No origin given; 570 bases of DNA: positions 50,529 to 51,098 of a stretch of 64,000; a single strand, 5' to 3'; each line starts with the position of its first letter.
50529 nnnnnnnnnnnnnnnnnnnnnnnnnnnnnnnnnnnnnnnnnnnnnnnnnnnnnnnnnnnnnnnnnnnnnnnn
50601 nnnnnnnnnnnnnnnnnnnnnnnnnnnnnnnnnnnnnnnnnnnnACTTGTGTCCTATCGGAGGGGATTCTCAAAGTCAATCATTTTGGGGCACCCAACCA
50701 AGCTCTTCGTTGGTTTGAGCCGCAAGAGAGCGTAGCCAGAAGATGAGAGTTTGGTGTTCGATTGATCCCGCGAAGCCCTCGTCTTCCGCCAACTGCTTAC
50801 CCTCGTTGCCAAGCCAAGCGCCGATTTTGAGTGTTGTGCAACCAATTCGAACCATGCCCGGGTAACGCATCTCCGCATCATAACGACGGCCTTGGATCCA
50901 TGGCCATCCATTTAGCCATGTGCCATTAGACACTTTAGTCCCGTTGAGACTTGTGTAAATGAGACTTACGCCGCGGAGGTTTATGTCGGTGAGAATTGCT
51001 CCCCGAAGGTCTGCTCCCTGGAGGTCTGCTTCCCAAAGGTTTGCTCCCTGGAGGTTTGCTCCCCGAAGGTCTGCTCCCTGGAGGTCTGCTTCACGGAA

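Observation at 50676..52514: Three paralogous pentapeptide-repeat proteins sharing an uncharacterised C-terminal domain (candidate DNA-mimic counter-defence family)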

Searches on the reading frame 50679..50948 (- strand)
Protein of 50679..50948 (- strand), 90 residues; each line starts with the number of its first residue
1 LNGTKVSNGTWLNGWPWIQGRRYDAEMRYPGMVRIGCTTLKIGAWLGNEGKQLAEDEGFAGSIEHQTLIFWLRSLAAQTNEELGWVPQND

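Call 6: search_protein_families(library=pfam, proteins=[window:50679-50948:-], max_evalue=10)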
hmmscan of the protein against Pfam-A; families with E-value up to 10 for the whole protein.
seq(90 aa): 0 families

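Call 8: search_solved_structures(query=window:50679-50948:-, max_evalue=10)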
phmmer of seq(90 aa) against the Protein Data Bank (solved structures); distinct sequences matched with E-value up to 10: 0.

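Call 11: find_homologous_proteins(query=A2, max_evalue=0.01)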
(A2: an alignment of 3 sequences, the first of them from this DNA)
Query A2 (3 sequences): 11 candidates shared short words with the query, none scored E <= 0.01.

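Call 20: find_related_loci(query=A2, collection=viral_contigs, flank=8000)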
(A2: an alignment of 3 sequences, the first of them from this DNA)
Query A2 (90 aa) in viral_contigs; peptide patterns used: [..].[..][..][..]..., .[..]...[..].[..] (x = any residue, [..] = any of these).
22 stretches matched a pattern; 2 encode a relative of the query (tblastn E <= 1e-3); 2 distinct loci.
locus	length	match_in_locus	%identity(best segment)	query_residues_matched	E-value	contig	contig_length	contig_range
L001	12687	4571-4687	42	28-70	2e-6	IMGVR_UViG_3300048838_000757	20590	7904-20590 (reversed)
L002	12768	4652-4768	42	28-70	2e-6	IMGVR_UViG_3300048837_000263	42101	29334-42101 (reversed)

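Call 21: search_protein_representatives(alignment_id=A2)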
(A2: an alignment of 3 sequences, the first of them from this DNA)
Query: 3 sequences, 92 profile positions. Proteins with E-value up to 0.001 (for the whole library): 23; up to 1e-10: 6; up to 1e-30: 1. The best 23 are listed.
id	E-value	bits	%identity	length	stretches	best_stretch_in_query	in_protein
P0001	1.4e-42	159.9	-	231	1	1-92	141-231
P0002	1.0e-25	105.8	-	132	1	6-87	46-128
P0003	1.9e-24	101.7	-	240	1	1-90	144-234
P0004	4.7e-24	100.4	-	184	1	7-89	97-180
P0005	6.1e-17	77.6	-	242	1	3-88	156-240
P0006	7.5e-13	64.5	-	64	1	27-89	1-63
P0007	1.1e-10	57.6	-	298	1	7-80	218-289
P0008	1.2e-10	57.5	-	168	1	8-89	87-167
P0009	1.1e-08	51.2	-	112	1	7-89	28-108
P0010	1.4e-08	50.8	-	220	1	7-89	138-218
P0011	2.1e-08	50.3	-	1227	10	7-50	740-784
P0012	2.9e-07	46.6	-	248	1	8-87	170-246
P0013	3.4e-07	46.4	-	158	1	8-86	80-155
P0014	3.7e-07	46.3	-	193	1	7-89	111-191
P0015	3.9e-07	46.2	-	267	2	28-63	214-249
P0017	3.6e-06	43.1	-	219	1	3-62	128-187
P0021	1.5e-04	37.9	-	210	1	4-72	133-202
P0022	5.1e-04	36.2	-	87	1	17-80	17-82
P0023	7.9e-04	35.6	-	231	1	2-62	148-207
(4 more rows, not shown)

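Call 33: search_protein_families(library=pfam, proteins=[P0017, P0021, P0023, P0022, P0015, P0005, P0007, P0010, P0003], max_evalue=1)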
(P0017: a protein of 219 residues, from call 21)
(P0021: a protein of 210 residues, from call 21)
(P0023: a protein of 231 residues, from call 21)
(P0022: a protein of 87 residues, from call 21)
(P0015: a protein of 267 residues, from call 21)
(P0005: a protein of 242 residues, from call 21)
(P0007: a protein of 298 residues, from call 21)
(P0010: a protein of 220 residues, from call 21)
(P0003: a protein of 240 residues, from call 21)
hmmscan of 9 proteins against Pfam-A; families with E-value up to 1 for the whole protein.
P0017 (219 aa): 6 families
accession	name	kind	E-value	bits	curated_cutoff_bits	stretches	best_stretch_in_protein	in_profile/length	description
PF18836.7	B_solenoid_ydck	-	3.4e-21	73.7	30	5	81-95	1-15/17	YdcK Beta solenoid repeat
PF04519.19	Bactofilin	-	0.00012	22.7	27.9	1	56-148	6-93/98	Polymer-forming cytoskeletal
PF20812.2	PM2_P3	-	0.012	16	27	0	108-132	4-28/61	Bacteriophage PM2, Viral membrane protein P3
PF00132.30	Hexapep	-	0.019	15.1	27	0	104-132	7-35/36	Bacterial transferase hexapeptide (six repeats)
PF24154.1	Tis1_ImmP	-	0.042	14.4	27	0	91-110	44-63/74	Tis1 immunity protein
PF03269.20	DUF268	-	0.37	11.1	25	0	103-119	114-130/176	Caenorhabditis protein of unknown function, DUF268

P0021 (210 aa): 5 families
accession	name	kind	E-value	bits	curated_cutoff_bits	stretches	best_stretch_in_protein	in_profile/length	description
PF04519.19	Bactofilin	-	1.1e-06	29.2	27.9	1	41-123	2-79/98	Polymer-forming cytoskeletal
PF00132.30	Hexapep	-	0.033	14.3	27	1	39-68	7-36/36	Bacterial transferase hexapeptide (six repeats)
PF25084.1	LbH_EIF2B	-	0.085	13.3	54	1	39-99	44-102/105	EIF2B subunit epsilon LbH domain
PF20812.2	PM2_P3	-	0.12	12.9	27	0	103-134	10-41/61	Bacteriophage PM2, Viral membrane protein P3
PF18836.7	B_solenoid_ydck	-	0.91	10.1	30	0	58-73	1-16/17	YdcK Beta solenoid repeat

P0023 (231 aa): 5 families
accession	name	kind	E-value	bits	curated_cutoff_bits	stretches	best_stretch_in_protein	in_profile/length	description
PF00132.30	Hexapep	-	1.2e-10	41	27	2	40-68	5-34/36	Bacterial transferase hexapeptide (six repeats)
PF25084.1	LbH_EIF2B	-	4.1e-09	36.8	54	2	72-155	10-90/105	EIF2B subunit epsilon LbH domain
PF04519.19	Bactofilin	-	0.0074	17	27.9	1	45-112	26-90/98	Polymer-forming cytoskeletal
PF25087.1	GMPPB_C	-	0.32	11.1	39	1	68-146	1-76/110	GMPPB C-terminal domain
PF20812.2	PM2_P3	-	0.61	10.6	27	0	49-64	8-23/61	Bacteriophage PM2, Viral membrane protein P3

P0022 (87 aa): 0 families

P0015 (267 aa): 2 families
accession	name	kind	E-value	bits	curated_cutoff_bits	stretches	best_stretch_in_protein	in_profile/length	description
PF22807.2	TrAA12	-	3.3e-08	32.7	30.9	2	141-207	374-440/463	TrAA12-like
PF22584.1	CFAP143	-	0.0083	16.4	27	2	6-70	100-164/437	Cilia- and flagella-associated protein 143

P0005 (242 aa): 4 families
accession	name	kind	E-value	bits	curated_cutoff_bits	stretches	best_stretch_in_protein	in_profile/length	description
PF00805.28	Pentapeptide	-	4e-13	49.1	20.2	3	93-130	2-39/40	Pentapeptide repeats (8 copies)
PF13599.13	Pentapeptide_4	-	0.00013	22.4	38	1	83-142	12-71/78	Pentapeptide repeat region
PF13576.12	Pentapeptide_3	-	0.01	16.5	27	1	90-132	2-47/48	Pentapeptide repeats (9 copies)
PF02796.21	HTH_7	-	0.1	13.2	23.8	1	105-117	29-41/45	Helix-turn-helix domain of resolvase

P0007 (298 aa): 4 families
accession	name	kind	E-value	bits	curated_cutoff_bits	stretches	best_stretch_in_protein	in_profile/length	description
PF00805.28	Pentapeptide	-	7.9e-31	105.7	20.2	5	87-119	4-36/40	Pentapeptide repeats (8 copies)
PF13599.13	Pentapeptide_4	-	3.6e-08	33.8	38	2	125-200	2-77/78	Pentapeptide repeat region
PF13576.12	Pentapeptide_3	-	1.2e-07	32.3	27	1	83-114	14-47/48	Pentapeptide repeats (9 copies)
PF25296.1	Decapeptide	-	0.0003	21.1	45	1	121-177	12-68/74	Decapeptide repeat region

P0010 (220 aa): 3 families
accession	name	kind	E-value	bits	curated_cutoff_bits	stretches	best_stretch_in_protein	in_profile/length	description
PF00805.28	Pentapeptide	-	2.8e-30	103.9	20.2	3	73-112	1-40/40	Pentapeptide repeats (8 copies)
PF13576.12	Pentapeptide_3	-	4e-11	43.4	27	3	96-139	2-47/48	Pentapeptide repeats (9 copies)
PF13599.13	Pentapeptide_4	-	8.3e-06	26.2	38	2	69-130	12-73/78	Pentapeptide repeat region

P0003 (240 aa): 4 families
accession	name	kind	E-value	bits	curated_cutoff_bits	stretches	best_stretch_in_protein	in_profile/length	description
PF00805.28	Pentapeptide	-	2.7e-43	145.5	20.2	3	107-145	1-39/40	Pentapeptide repeats (8 copies)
PF13576.12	Pentapeptide_3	-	1.6e-17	63.9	27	3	40-82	2-47/48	Pentapeptide repeats (9 copies)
PF13599.13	Pentapeptide_4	-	2.1e-15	57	38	2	83-150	2-69/78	Pentapeptide repeat region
PF25296.1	Decapeptide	-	2.6e-09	37.3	45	2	52-107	15-70/74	Decapeptide repeat region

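Call 34: search_protein_families(library=phrogs, proteins=[P0017, P0021, P0023, P0022, window:50679-50948:-], max_evalue=1)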
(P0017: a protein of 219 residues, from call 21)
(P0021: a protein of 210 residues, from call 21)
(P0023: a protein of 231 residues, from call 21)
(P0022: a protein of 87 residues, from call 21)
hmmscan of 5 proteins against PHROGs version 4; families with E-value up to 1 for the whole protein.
P0017 (219 aa): 17 families
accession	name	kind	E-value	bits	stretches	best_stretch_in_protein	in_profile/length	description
phrog_7964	-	unknown function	3.7e-62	210.7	2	1-139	25-164/269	-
phrog_5070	-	unknown function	4.8e-50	170.5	1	2-147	3-149/182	-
phrog_20532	-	unknown function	6.1e-14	53.3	4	71-92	1-22/100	-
phrog_20149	-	unknown function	6e-09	36.9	1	1-47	2-49/53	-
phrog_5353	-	unknown function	5.5e-07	30.4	2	42-142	18-124/256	-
phrog_36281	-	unknown function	0.00011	22.8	1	39-134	166-261/290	-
phrog_6566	-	unknown function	0.00087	19.8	0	114-138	92-116/147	-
phrog_3269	-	tail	0.00095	18.9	1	82-161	389-467/689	tail protein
phrog_31248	-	unknown function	0.0011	19.8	1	62-143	75-155/200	-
phrog_17490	-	unknown function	0.0015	19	1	40-97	59-116/266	-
phrog_8215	-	tail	0.0072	15.7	1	6-174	99-275/1000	baseplate wedge initiator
phrog_21367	-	unknown function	0.016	16.7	1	2-39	32-68/70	-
phrog_4549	-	tail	0.021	13.9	1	32-161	545-653/869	tail fiber protein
phrog_961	-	unknown function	0.022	15.9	0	72-96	45-69/73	-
phrog_32789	-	unknown function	0.07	14.6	1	159-203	13-53/60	-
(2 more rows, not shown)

P0021 (210 aa): 11 families
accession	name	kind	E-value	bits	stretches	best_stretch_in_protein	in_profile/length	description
phrog_7964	-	unknown function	5.3e-41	141.3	2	20-132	56-165/269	-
phrog_5070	-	unknown function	7.4e-29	101.5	1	18-132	31-148/182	-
phrog_5353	-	unknown function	2.8e-05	24.8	1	38-202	79-243/256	-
phrog_36281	-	unknown function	0.00022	21.7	1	29-122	155-248/290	-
phrog_20532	-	unknown function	0.00056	21.3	1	110-202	3-85/100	-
phrog_31248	-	unknown function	0.005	17.7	1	53-122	77-146/200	-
phrog_4808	-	DNA, RNA and nucleotide metabolism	0.08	13.9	0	148-181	33-67/91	ribonucleotide reductase alpha subunit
phrog_13163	-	tail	0.11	11.3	1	65-121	30-85/976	baseplate wedge subunit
phrog_4549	-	tail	0.25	10.4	1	43-124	548-633/869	tail fiber protein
phrog_697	-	head and packaging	0.3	9.2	1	45-120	1151-1226/2079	structural protein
phrog_20149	-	unknown function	0.38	11.9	1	18-40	31-53/53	-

P0023 (231 aa): 11 families
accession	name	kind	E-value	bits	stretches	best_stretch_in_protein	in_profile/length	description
phrog_5353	-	unknown function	1.9e-21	77.8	1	20-219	35-243/256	-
phrog_7964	-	unknown function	4e-21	76.2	1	23-201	75-248/269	-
phrog_5070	-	unknown function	3.5e-18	66.7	1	31-152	54-175/182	-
phrog_36281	-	unknown function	3.9e-07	30.8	1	25-130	161-266/290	-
phrog_4549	-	tail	0.00087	18.5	1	28-156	12-132/869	tail fiber protein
phrog_697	-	head and packaging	0.0023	16.2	1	38-131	1142-1235/2079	structural protein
phrog_2154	-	unknown function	0.012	16.1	1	20-62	123-160/185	-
phrog_36734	-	unknown function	0.053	13.5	1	24-109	93-178/363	-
phrog_32789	-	unknown function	0.066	14.6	1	179-219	12-49/60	-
phrog_13163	-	tail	0.13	11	1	76-133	33-89/976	baseplate wedge subunit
phrog_8215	-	tail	0.28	10.4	0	43-104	649-710/1000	baseplate wedge initiator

P0022 (87 aa): 4 families
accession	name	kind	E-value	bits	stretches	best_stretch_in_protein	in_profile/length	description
phrog_32789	-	unknown function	1.8e-07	32.5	1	25-79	4-54/60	-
phrog_5353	-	unknown function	1e-05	26.3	1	21-85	193-254/256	-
phrog_17747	-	unknown function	0.016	16.6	1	31-58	29-56/63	-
phrog_31567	-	unknown function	0.31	12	1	17-47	79-109/151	-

seq(90 aa): 0 families

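Call 43: find_encoding_contigs(protein=P0003, flank=8000, max_places=4)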
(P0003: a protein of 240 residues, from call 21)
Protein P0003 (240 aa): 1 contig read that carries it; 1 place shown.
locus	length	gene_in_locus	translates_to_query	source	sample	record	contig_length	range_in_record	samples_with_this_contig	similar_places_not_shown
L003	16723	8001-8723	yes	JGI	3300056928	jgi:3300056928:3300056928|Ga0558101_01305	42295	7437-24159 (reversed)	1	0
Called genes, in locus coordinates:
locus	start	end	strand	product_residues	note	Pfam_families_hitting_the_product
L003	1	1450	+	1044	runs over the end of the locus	-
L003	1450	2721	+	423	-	-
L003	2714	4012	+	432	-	-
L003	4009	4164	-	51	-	-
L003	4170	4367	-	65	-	-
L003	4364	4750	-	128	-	-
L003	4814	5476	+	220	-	PF13576:Pentapeptide_3 (faint), PF00805:Pentapeptide, PF13599:Pentapeptide_4, PF00805:Pentapeptide, PF19062:DUF5758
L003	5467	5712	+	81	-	-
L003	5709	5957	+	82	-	-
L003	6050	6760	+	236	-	-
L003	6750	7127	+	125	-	PF01870:Hjc (faint)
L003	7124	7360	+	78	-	-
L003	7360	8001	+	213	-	-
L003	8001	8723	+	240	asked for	PF25296:Decapeptide (faint), PF00805:Pentapeptide, PF13576:Pentapeptide_3 (weak), PF13599:Pentapeptide_4 (weak), PF00805:Pentapeptide, PF13599:Pentapeptide_4, PF13576:Pentapeptide_3 (weak), PF00805:Pentapeptide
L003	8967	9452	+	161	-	-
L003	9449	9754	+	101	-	-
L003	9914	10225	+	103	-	-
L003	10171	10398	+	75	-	-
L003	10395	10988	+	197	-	PF05869:Dam (weak)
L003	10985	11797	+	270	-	-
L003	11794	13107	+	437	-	PF03796:DnaB_C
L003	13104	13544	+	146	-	PF13384:HTH_23 (faint), PF18024:HTH_50 (faint), PF13518:HTH_28 (faint), PF13551:HTH_29 (faint)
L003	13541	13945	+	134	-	-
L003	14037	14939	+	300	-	-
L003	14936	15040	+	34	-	-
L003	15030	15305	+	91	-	-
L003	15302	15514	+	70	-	-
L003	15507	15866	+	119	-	PF11753:DUF3310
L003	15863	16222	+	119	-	PF00436:SSB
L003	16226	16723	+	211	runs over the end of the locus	-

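Call 44: find_encoding_contigs(protein=P0005, flank=8000, max_places=4)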
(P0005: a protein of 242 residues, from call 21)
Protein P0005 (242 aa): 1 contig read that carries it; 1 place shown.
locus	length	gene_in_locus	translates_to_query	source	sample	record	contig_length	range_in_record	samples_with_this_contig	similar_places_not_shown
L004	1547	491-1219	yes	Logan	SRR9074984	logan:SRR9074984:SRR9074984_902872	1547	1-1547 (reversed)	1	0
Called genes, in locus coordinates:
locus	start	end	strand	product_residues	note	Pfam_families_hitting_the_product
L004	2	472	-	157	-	?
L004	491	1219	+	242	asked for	PF00805:Pentapeptide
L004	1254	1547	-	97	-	?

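Call 46: search_protein_families(library=pfam, proteins=[L003:4814-5476:+], max_evalue=1)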
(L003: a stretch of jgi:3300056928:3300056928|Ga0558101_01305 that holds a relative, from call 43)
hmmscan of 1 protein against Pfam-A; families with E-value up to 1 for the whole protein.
L003:4814-5476:+ (220 aa): 6 families
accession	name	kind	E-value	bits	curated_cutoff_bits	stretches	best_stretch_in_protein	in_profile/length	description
PF00805.28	Pentapeptide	-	1.1e-31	108.5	20.2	2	30-69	1-40/40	Pentapeptide repeats (8 copies)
PF19062.5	DUF5758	-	9.4e-23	80.6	26.9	1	116-216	4-105/105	Family of unknown function (DUF5758)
PF13599.13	Pentapeptide_4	-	7.3e-13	48.8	38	2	46-110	7-71/78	Pentapeptide repeat region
PF13576.12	Pentapeptide_3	-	3.7e-12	46.7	27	2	68-111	2-48/48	Pentapeptide repeats (9 copies)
PF25296.1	Decapeptide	-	0.029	14.7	45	1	29-95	4-70/74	Decapeptide repeat region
PF19837.4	DUF6316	-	0.11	12.7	28.5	1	200-217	15-32/55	Domain of unknown function (DUF6316)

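Call 56: find_encoding_contigs(protein=P0007, flank=8000, max_places=3)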
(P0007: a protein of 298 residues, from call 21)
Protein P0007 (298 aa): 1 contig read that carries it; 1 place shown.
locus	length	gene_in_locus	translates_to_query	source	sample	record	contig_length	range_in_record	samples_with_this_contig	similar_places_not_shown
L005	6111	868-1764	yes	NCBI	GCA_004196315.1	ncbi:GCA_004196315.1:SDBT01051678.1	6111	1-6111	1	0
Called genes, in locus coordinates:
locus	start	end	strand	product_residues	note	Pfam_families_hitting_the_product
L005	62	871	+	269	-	PF23872:DUF7227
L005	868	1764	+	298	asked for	PF13576:Pentapeptide_3 (faint), PF13599:Pentapeptide_4 (faint), PF00805:Pentapeptide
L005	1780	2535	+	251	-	-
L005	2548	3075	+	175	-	-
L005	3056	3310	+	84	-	-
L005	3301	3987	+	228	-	PF00239:Resolvase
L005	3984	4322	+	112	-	-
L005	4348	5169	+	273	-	PF00303:Thymidylat_synt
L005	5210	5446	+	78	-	-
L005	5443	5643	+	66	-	-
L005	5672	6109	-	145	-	?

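Call 57: find_encoding_contigs(protein=P0010, flank=8000, max_places=3)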
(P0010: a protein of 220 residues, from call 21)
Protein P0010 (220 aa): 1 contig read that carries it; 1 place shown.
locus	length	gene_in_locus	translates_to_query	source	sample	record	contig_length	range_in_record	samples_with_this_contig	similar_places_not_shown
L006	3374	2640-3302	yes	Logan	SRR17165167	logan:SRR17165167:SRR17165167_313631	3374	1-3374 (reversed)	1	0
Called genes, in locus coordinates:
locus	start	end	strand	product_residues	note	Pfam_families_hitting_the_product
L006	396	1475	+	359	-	-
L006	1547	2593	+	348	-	-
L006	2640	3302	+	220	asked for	PF00805:Pentapeptide, PF13576:Pentapeptide_3 (faint), PF13599:Pentapeptide_4 (faint), PF00805:Pentapeptide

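Call 58: find_encoding_contigs(protein=P0017, flank=8000, max_places=3)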
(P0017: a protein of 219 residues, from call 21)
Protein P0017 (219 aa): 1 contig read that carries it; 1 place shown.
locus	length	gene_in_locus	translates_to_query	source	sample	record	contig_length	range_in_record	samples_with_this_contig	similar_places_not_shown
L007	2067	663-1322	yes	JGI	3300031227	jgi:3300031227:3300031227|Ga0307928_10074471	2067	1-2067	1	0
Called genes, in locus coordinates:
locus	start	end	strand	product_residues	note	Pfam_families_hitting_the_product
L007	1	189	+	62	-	?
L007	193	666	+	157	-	-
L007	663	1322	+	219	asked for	PF18836:B_solenoid_ydck (faint)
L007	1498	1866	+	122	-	-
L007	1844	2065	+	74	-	?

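Call 87: search_protein_families(library=phrogs, proteins=[L003:7360-8001:+, L003:8967-9452:+, L003:6050-6760:+, L006:1547-2593:+, L006:396-1475:+, L005:1780-2535:+, L005:62-871:+, L007:193-666:+, L002:2724-3572:+, L002:4808-5113:+], max_evalue=0.001)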
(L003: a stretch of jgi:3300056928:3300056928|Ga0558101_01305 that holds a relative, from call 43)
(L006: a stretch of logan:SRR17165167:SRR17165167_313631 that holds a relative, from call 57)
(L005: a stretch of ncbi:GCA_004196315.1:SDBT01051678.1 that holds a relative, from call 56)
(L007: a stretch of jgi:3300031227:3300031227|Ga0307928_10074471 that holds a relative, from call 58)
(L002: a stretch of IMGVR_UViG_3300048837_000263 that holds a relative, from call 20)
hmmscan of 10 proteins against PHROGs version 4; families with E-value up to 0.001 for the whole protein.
L003:7360-8001:+ (213 aa): 0 families

L003:8967-9452:+ (161 aa): 0 families

L003:6050-6760:+ (236 aa): 0 families

L006:1547-2593:+ (348 aa): 1 family
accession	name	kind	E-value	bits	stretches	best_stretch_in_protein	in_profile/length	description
phrog_1250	-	unknown function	1.1e-68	232.6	1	47-342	40-327/327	unknown function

L006:396-1475:+ (359 aa): 0 families

L005:1780-2535:+ (251 aa): 7 families
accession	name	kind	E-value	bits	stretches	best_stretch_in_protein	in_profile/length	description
phrog_7713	-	unknown function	1.2e-33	115.9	3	5-68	12-75/103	-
phrog_923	-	unknown function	5.1e-25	88.4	2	6-105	776-876/990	-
phrog_31265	-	unknown function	6.4e-21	76.4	1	35-153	31-149/264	-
phrog_15350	-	unknown function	2.1e-17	64.1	1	20-138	152-269/494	-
phrog_31567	-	unknown function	2.6e-11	44.7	0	92-119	47-74/151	-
phrog_12514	-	unknown function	3e-11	44.2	1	62-144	163-245/287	-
phrog_30240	-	unknown function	4.6e-10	39.9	1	35-110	175-250/438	-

L005:62-871:+ (269 aa): 1 family
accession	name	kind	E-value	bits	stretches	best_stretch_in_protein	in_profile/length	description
phrog_2554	-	unknown function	2.1e-13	51.1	1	44-249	344-519/529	-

L007:193-666:+ (157 aa): 9 families
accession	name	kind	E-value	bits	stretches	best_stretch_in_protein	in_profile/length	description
phrog_5200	-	DNA, RNA and nucleotide metabolism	7.8e-55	186.1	1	7-148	2-142/154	HNH endonuclease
phrog_119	-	DNA, RNA and nucleotide metabolism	8.5e-12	45.6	1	17-127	175-285/443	HNH endonuclease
phrog_144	-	DNA, RNA and nucleotide metabolism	5.5e-08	33.7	1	29-116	68-157/175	HNH endonuclease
phrog_589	-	DNA, RNA and nucleotide metabolism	6.7e-07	30.2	1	30-128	76-174/179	HNH endonuclease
phrog_15103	-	unknown function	3.7e-06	27.6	1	29-100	189-263/280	-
phrog_8048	-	DNA, RNA and nucleotide metabolism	5.3e-06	26.8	1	2-94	134-228/273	HNH endonuclease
phrog_5956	-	DNA, RNA and nucleotide metabolism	5.9e-05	23.7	1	31-109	45-124/138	HNH endonuclease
phrog_10822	-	DNA, RNA and nucleotide metabolism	0.00039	21.2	1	36-111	91-169/245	HNH endonuclease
phrog_1588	-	unknown function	0.00058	20.7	1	44-101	35-92/132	-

L002:2724-3572:+ (282 aa): 2 families
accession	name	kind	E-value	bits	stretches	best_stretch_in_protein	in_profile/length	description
phrog_148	-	DNA, RNA and nucleotide metabolism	4.7e-52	178.8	1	8-281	5-262/387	RecT-like ssDNA annealing protein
phrog_34786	-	unknown function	3.1e-06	28.3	1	36-109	36-111/116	-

L002:4808-5113:+ (101 aa): 0 families

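Call 89: search_protein_families(library=pfam, proteins=[L005:1780-2535:+, L003:7360-8001:+, L006:1547-2593:+, L006:396-1475:+, L003:8967-9452:+], max_evalue=0.01)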
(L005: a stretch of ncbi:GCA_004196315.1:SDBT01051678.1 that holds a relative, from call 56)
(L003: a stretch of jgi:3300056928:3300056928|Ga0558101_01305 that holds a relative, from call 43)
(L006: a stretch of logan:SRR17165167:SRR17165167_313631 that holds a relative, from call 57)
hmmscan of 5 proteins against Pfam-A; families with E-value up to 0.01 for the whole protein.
L005:1780-2535:+ (251 aa): 4 families
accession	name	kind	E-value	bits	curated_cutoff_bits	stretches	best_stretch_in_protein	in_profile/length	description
PF00805.28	Pentapeptide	-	9.5e-56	185.3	20.2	7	88-127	1-40/40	Pentapeptide repeats (8 copies)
PF13576.12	Pentapeptide_3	-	8.1e-15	55.2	27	2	97-138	3-47/48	Pentapeptide repeats (9 copies)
PF13599.13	Pentapeptide_4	-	2.5e-11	43.9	38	2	21-94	5-77/78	Pentapeptide repeat region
PF25296.1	Decapeptide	-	0.00088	19.5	45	0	105-138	17-50/74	Decapeptide repeat region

L003:7360-8001:+ (213 aa): 1 family
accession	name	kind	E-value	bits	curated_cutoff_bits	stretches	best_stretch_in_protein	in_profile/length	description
PF08291.16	Peptidase_M15_3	-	0.0036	17.9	23.2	0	93-129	48-84/108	Peptidase M15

L006:1547-2593:+ (348 aa): 1 family
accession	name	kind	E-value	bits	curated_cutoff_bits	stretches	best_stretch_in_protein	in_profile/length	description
PF13401.12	AAA_22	-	0.00068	20.4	27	0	165-197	83-116/130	AAA domain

L006:396-1475:+ (359 aa): 0 families

L003:8967-9452:+ (161 aa): 1 family
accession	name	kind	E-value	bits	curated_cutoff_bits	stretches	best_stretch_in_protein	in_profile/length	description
PF13145.12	Rotamase_2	-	0.0008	20.7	27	0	92-122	87-117/121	PPIC-type PPIASE domain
